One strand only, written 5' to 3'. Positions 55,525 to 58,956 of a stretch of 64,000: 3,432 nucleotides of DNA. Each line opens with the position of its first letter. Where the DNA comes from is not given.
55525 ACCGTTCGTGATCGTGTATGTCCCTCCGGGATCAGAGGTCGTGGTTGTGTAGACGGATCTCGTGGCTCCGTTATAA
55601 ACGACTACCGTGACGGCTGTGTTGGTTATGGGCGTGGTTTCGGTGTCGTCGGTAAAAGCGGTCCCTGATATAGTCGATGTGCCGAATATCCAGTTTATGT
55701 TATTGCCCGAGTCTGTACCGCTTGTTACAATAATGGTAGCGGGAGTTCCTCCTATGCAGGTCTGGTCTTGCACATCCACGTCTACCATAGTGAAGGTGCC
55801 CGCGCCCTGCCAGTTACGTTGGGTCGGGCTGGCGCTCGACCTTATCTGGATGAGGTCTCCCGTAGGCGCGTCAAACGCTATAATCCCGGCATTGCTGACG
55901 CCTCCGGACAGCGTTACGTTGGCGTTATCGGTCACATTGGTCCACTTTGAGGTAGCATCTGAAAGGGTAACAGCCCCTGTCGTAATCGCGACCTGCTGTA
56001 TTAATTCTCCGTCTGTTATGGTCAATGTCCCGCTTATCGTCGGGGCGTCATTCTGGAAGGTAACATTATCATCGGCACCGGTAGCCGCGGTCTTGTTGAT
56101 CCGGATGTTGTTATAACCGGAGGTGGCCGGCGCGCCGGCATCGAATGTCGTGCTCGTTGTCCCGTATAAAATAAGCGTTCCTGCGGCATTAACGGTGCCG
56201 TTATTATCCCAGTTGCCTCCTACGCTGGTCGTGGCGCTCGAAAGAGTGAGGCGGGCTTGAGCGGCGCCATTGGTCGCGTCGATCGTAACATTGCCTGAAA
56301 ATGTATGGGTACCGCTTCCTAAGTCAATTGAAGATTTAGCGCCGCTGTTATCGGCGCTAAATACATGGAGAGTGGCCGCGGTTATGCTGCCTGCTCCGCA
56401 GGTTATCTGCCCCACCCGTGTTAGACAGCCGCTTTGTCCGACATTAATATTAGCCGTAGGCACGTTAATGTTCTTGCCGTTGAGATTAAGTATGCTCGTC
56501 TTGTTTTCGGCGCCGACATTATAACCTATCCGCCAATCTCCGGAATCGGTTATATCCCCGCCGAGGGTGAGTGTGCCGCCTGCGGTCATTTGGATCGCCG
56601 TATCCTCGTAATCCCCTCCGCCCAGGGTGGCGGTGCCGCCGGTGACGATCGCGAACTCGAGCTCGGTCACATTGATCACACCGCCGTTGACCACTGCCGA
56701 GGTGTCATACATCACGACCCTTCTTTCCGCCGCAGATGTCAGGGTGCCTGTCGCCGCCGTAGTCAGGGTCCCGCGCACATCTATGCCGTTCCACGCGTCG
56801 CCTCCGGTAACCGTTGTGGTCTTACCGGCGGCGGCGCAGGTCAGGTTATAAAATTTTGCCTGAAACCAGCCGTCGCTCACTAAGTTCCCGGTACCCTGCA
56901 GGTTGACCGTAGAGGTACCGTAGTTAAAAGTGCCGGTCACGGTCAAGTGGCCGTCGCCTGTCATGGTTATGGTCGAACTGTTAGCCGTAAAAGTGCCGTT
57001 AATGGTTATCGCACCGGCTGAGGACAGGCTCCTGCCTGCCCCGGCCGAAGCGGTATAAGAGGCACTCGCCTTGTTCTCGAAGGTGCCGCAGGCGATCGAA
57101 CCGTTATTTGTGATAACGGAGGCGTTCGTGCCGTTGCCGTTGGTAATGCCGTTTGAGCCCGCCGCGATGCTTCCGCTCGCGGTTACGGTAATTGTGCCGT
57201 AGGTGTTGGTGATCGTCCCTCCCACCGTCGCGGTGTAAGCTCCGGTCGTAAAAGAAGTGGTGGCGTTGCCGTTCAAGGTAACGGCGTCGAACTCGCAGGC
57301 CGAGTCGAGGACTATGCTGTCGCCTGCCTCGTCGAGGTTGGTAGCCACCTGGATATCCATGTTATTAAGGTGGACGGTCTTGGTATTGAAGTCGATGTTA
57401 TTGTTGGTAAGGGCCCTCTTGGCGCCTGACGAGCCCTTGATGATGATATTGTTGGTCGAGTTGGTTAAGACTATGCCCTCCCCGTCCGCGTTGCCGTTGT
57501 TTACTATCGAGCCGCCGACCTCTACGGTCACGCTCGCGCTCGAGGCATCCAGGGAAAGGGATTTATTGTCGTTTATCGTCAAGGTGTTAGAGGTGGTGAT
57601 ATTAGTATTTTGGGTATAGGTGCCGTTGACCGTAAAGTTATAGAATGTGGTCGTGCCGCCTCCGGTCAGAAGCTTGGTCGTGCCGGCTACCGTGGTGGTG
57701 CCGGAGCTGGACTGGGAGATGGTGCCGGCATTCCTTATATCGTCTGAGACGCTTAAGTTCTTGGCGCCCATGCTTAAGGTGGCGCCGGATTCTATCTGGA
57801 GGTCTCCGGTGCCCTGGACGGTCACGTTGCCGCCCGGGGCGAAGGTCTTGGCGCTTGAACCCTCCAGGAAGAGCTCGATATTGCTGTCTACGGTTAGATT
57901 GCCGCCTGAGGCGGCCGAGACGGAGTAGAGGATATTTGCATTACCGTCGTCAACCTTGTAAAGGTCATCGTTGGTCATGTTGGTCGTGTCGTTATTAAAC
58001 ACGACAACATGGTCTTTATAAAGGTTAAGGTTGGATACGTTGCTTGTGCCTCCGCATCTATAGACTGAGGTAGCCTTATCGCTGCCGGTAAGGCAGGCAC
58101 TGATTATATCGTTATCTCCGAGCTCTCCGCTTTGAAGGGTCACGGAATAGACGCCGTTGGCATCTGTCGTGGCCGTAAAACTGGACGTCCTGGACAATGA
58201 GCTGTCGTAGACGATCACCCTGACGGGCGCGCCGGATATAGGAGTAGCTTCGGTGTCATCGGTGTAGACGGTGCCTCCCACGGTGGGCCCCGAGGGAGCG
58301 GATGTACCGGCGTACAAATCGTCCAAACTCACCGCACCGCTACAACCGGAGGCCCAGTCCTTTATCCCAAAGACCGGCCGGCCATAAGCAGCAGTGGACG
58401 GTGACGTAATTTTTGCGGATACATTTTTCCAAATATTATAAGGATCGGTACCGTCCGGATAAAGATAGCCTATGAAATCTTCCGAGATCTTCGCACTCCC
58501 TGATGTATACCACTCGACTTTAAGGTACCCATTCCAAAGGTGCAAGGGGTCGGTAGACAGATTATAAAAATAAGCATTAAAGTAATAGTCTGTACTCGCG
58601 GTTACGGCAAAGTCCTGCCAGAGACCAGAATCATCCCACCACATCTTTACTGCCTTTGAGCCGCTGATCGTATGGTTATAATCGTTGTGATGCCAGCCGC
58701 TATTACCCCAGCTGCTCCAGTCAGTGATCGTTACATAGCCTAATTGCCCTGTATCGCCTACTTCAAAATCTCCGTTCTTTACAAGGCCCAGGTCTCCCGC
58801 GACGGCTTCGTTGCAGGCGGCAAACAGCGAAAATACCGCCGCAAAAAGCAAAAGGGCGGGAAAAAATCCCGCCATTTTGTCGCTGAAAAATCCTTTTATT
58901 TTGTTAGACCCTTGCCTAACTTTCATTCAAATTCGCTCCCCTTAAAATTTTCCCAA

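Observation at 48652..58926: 3424-aa surface protein combining a CBM-like head, about 2000 aa of beta-helix repeats and a C-terminal gingipain-like C25 peptidase, translationally coupled to the kinase/PqqD/rSAM cassette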

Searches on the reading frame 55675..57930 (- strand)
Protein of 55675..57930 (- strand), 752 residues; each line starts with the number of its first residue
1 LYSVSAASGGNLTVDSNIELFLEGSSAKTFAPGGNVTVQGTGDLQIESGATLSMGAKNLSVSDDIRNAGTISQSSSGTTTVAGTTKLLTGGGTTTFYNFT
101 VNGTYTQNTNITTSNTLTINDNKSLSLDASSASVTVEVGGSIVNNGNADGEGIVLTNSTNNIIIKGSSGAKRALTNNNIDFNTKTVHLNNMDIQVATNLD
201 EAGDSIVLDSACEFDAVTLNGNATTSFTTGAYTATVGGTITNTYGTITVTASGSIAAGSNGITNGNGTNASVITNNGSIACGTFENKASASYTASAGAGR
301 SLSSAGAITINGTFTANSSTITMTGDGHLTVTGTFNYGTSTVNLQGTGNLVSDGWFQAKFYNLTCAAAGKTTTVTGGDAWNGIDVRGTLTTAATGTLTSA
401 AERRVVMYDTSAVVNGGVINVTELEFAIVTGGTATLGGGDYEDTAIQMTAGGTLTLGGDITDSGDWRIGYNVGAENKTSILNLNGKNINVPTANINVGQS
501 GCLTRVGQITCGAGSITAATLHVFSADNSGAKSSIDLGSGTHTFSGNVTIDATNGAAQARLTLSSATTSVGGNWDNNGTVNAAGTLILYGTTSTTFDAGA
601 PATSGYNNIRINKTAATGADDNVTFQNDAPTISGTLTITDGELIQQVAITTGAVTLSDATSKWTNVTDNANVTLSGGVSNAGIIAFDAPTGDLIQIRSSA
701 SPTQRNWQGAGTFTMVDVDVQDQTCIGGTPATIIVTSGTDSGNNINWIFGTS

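Call 41: search_protein_families(library=pfam, proteins=[window:55675-57930:-], max_evalue=5)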
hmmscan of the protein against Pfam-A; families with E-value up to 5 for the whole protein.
window:55675-57930:- (752 aa): 0 families

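Call 52: search_solved_structures(query=window:55675-57930:-, max_evalue=10)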
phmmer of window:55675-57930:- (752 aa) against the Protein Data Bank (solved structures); distinct sequences matched with E-value up to 10: 0.

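Call 53: find_homologous_proteins(query=window:55675-57930:-, max_evalue=0.00001)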
Query window:55675-57930:- (752 aa): 2 proteins with E <= 0.00001 among 8000 candidates.
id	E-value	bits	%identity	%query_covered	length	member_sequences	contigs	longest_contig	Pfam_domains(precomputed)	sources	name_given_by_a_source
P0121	1.1e-60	224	46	45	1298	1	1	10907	PF13385.14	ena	-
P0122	1.7e-11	62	39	21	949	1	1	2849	-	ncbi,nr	ncbi:MAG: hypothetical protein HY976_03235, partial [Candidatus Kerfeldbacteria bacterium]|nr:hypoth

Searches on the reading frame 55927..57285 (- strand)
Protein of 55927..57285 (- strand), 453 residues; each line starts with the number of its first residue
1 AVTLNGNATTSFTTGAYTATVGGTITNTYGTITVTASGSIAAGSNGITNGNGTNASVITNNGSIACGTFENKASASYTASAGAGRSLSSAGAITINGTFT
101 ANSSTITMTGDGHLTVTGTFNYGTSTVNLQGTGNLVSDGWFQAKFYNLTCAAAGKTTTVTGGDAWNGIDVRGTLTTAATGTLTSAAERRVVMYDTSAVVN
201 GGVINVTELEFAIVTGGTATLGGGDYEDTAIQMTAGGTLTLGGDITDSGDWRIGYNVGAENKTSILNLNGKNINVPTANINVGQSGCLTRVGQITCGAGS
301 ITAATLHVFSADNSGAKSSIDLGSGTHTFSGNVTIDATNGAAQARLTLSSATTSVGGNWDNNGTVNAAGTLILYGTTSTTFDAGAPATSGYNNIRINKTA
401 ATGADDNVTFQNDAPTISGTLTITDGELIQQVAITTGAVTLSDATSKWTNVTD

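Call 65: predict_structure(alignment_id=A3)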
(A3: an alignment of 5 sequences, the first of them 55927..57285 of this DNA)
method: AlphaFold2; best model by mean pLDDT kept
length: 453 residues; sequences in the alignment: 5
mean_pLDDT: 72.2   pTM: 0.79
mean pLDDT of the five models: 72.2, 71.2, 70.5, 70.5, 64.5
residues with pLDDT >= 90: 97; 70-90: 146; 50-70: 162; < 50: 48
segments of 3 or more residues with pLDDT < 50: 5-22, 36-38, 52-57, 133-140, 449-453
pLDDT, mean of each block of 10 residues (from residue 1): 46 40 53 52 56 50 65 60 61 76 66 75 59 45 78 57 68 86 69 92 88 92 92 90 96 79 92 96 85 93 93 85 91 78 77 84 82 72 61 73 57 70 66 63 51 38
secondary structure, 60 per line:
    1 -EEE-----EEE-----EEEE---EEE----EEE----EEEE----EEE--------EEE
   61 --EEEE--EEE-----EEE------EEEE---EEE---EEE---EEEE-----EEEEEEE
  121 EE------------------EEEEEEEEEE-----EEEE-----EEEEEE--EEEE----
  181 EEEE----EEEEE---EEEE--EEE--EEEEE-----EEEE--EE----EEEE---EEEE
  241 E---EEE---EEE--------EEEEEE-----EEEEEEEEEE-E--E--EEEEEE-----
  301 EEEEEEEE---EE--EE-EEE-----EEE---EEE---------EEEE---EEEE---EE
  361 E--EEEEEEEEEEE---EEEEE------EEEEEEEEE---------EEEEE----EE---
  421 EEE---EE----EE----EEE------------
elements in order: E2-4 E10-12 E18-21 E25-27 E32-34 E39-42 E47-49 E58-60 E63-66 E69-71 E77-79 E86-89 E93-95 E99-101 E105-108 E114-122 E141-150 E156-159 E165-170 E173-176 E181-184 E189-193 E197-200 E203-205 E208-212 E218-221 E230-233 E237-241 E245-247 E251-253 E262-267 E273-282 E290-295 E301-308 E319-321 E327-329 E333-335 E345-348 E352-355 E359-361 E364-374 E378-382 E389-397 E407-411 E421-423 E439-441

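Call 67: fold_search(model_id=the predicted structure, library=pdb)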
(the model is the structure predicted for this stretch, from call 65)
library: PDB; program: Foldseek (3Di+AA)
matches with E <= 10: 30; with E <= 0.001: 0
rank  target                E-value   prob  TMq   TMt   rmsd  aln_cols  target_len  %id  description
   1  4q1q_A                7.5e-01  0.21  0.26  0.37  11.5       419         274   14  Crystal structure of TibC-catalyzed hyper-glycosylated TibA55-350 fragment (released 2014-09-17)
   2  7ko9                  1.1e+00  0.08  0.20  0.18  15.8       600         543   14  Crystal structure of antigen 43 from uropathogenic Escherichia coli UTI89 (released 2022-03-09)
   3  6n2c_B                1.7e+00  0.18  0.25  0.27  10.8       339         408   12  The Crystal Structure of Caldicellulosiruptor hydrothermalis Tapirin C-terminal domain (released 2018-12-19)
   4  6n2c_A                2.1e+00  0.07  0.18  0.20  15.2       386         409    9  The Crystal Structure of Caldicellulosiruptor hydrothermalis Tapirin C-terminal domain (released 2018-12-19)
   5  7dmk_C                2.1e+00  0.02  0.14  0.10  23.6       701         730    8  PL6 alginate lyase BcAlyPL6 (released 2021-10-06)
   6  7koh_D                2.2e+00  0.03  0.16  0.14  15.8       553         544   13  Crystal structure of antigen 43 from Escherichia coli EDL933 (released 2022-03-09)
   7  8cpk_B                2.7e+00  0.03  0.17  0.19  14.5       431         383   14  Crystal structure of EtpA secretion domain from Enterotoxigenic Escherichia coli (released 2024-01-10)
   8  8c50_A                3.0e+00  0.02  0.15  0.17  14.6       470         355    9  Pontibacter korlensis curli subunit CsgA (released 2023-06-28)
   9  5uyt_B                3.8e+00  0.02  0.15  0.16  21.5       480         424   12  Crystal structure of ice binding protein from an Antarctic bacterium Flavobacteriaceae (released 2017-10-25)
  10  9h78_B                4.0e+00  0.01  0.07  0.09  21.0       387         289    9  [FeS] cluster-loaded SMS complex from M. jannaschii (released 2025-06-04)
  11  2qv3                  4.2e+00  0.05  0.24  0.24  14.4       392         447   13  Crystal Structure of the Helicobacter pylori Vacuolating Toxin p55 Domain (released 2007-10-23)
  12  4kh3                  4.4e+00  0.02  0.18  0.17  16.6       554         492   14  Structure of a bacterial self-associating protein (released 2014-01-15)
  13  7dmk_B                5.1e+00  0.01  0.16  0.12  23.1       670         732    9  PL6 alginate lyase BcAlyPL6 (released 2021-10-06)
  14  4w8t                  5.4e+00  0.04  0.16  0.26  11.7       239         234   10  Crystal structure of truncated hemolysin A Q125S from P. mirabilis at 1.5 Angstroms resolution (released 2015-10-07)
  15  3syj                  5.7e+00  0.03  0.24  0.14  15.2       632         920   11  Crystal structure of the Haemophilus influenzae Hap adhesin (released 2011-08-24)
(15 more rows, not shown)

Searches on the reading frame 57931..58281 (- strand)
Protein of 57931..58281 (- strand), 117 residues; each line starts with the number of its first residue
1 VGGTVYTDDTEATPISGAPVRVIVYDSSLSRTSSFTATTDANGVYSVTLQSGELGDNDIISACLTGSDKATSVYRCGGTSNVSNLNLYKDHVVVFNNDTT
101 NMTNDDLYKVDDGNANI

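Call 41: search_protein_families(library=pfam, proteins=[window:57931-58281:-], max_evalue=5)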
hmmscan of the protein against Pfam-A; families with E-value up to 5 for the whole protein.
window:57931-58281:- (117 aa): 7 families
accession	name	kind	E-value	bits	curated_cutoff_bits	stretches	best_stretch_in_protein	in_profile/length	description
PF02369.22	Big_1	-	2.6e-05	24.7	34.9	1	5-68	23-85/93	Bacterial Ig-like domain (group 1)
PF01190.23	Pollen_Ole_e_1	-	0.00012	22.8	23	1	10-82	19-93/99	Pollen protein Ole e 1 like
PF13620.12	CarboxypepD_reg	-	0.00071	20.3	32.3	1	3-52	4-48/82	Carboxypeptidase regulatory-like domain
PF09134.16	Invasin_D3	-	0.0009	20.1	33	1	5-70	26-88/98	Invasin, domain 3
PF01835.25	MG2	-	0.012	16.4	32.8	1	5-50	21-66/96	MG2 domain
PF06275.16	DUF1031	-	0.078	13.7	25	1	69-111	26-68/80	Protein of unknown function (DUF1031)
PF17789.7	MG4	-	0.093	13.4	24.7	1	3-50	18-61/95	Macroglobulin domain MG4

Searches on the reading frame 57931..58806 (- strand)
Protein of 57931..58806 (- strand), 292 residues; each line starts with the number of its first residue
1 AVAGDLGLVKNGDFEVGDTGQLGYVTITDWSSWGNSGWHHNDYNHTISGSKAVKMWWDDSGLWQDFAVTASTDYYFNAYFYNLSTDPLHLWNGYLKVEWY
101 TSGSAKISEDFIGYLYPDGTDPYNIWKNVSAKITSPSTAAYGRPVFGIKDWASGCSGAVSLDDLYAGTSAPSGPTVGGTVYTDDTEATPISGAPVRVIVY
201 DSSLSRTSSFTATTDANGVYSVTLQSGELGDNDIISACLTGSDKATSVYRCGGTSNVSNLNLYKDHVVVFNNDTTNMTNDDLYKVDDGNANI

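Call 49: predict_structure(protein=window:57931-58806:-)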
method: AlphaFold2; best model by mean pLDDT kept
length: 292 residues; sequences in the alignment: 1
mean_pLDDT: 37.5   pTM: 0.29
mean pLDDT of the five models: 37.5, 37.1, 33.6, 32.7, 30.8
residues with pLDDT >= 90: 0; 70-90: 0; 50-70: 29; < 50: 263
segments of 3 or more residues with pLDDT < 50: 1-74, 79-94, 102-197, 200-207, 215-219, 230-234, 237-292
pLDDT, mean of each block of 10 residues (from residue 1): 27 32 36 40 44 40 38 48 41 49 43 35 32 29 24 26 26 25 26 44 47 50 52 48 41 41 40 35 33 28
secondary structure, 60 per line:
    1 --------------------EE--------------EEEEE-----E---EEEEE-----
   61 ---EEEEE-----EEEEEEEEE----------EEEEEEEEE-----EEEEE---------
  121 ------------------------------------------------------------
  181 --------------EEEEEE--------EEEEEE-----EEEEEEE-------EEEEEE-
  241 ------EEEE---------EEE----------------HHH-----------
elements in order: E37-41 E51-55 E64-68 E74-82 E93-101 E107-111 E195-200 E209-214 E220-226 E234-239 E247-250 E260-262
